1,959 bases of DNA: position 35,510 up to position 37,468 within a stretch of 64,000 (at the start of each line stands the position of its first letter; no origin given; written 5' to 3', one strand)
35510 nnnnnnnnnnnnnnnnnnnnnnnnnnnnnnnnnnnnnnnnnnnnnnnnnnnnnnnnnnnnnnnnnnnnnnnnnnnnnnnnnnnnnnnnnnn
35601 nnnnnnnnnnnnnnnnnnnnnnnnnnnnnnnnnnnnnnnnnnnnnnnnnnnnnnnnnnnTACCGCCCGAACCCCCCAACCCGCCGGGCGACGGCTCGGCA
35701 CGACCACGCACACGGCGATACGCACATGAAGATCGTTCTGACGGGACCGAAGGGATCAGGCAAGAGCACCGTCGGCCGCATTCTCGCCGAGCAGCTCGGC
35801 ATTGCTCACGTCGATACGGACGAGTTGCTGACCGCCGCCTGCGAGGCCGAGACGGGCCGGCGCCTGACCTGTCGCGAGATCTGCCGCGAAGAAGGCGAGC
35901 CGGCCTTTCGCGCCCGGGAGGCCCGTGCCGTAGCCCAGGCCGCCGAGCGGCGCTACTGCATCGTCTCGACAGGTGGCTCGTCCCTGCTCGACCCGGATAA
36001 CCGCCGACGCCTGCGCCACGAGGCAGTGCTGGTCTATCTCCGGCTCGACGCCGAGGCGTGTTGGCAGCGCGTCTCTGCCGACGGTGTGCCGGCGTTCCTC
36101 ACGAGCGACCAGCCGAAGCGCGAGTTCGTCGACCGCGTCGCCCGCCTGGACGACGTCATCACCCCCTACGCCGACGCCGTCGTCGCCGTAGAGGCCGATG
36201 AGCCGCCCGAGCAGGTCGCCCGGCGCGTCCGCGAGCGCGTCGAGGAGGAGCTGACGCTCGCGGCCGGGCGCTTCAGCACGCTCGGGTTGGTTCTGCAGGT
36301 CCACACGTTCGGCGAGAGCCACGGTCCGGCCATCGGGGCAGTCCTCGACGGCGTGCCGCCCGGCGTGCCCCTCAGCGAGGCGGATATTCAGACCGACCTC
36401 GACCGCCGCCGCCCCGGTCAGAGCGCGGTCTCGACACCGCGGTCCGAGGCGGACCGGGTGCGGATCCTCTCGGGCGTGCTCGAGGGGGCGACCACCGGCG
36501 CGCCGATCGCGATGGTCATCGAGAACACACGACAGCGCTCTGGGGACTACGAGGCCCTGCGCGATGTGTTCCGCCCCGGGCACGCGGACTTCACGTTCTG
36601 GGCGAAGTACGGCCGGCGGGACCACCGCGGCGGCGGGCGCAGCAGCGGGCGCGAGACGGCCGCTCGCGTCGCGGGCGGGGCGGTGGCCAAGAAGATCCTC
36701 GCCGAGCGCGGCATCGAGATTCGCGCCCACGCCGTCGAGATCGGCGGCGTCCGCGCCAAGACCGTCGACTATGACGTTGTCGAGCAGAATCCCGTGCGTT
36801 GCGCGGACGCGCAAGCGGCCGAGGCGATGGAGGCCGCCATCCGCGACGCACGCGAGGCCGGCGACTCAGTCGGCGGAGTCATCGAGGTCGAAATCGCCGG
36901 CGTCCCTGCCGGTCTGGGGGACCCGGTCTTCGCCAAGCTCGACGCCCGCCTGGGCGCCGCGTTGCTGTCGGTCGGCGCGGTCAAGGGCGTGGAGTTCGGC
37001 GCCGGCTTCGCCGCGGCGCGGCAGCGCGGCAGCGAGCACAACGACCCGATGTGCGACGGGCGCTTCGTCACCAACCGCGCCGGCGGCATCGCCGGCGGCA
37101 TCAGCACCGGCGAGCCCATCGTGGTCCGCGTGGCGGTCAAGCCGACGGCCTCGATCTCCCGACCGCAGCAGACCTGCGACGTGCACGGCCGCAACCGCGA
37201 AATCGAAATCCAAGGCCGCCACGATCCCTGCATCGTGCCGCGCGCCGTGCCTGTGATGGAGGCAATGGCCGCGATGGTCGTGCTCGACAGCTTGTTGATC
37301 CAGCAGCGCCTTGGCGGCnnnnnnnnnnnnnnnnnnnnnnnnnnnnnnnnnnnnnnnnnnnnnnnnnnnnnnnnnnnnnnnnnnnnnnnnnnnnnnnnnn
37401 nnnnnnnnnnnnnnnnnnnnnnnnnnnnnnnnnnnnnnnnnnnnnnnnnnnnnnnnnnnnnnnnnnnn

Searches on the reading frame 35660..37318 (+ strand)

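Call 69: search_protein_families(library=pfam, proteins=[window:35660-37318:+], max_evalue=0.0001)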
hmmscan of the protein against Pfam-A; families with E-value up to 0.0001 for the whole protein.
window:35660-37318:+ (553 aa): 9 families
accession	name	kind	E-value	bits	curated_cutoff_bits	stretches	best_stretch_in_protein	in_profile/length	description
PF01264.26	Chorismate_synt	-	2.1e-142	474.1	27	1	212-546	1-327/327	Chorismate synthase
PF01202.28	SKI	-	1.7e-29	103.4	22.1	1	32-194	2-158/159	Shikimate kinase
PF13238.12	AAA_18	-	1.3e-08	35.8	29.4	1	25-142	1-112/128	AAA domain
PF13671.12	AAA_33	-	5.1e-08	33.8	27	1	25-139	2-116/143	AAA domain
PF13521.12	AAA_28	-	3.4e-07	31.1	27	1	24-105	1-82/164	AAA domain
PF13401.12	AAA_22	-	9e-07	29.7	27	1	25-91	8-72/130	AAA domain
PF13207.12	AAA_17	-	7.8e-06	26.7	27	0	28-102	1-76/136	AAA domain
PF13191.12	AAA_16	-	5e-05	24.3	32.6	0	18-120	21-104/167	AAA ATPase domain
PF02224.24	Cytidylate_kin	-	7.9e-05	22.9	26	0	25-56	1-32/211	Cytidylate kinase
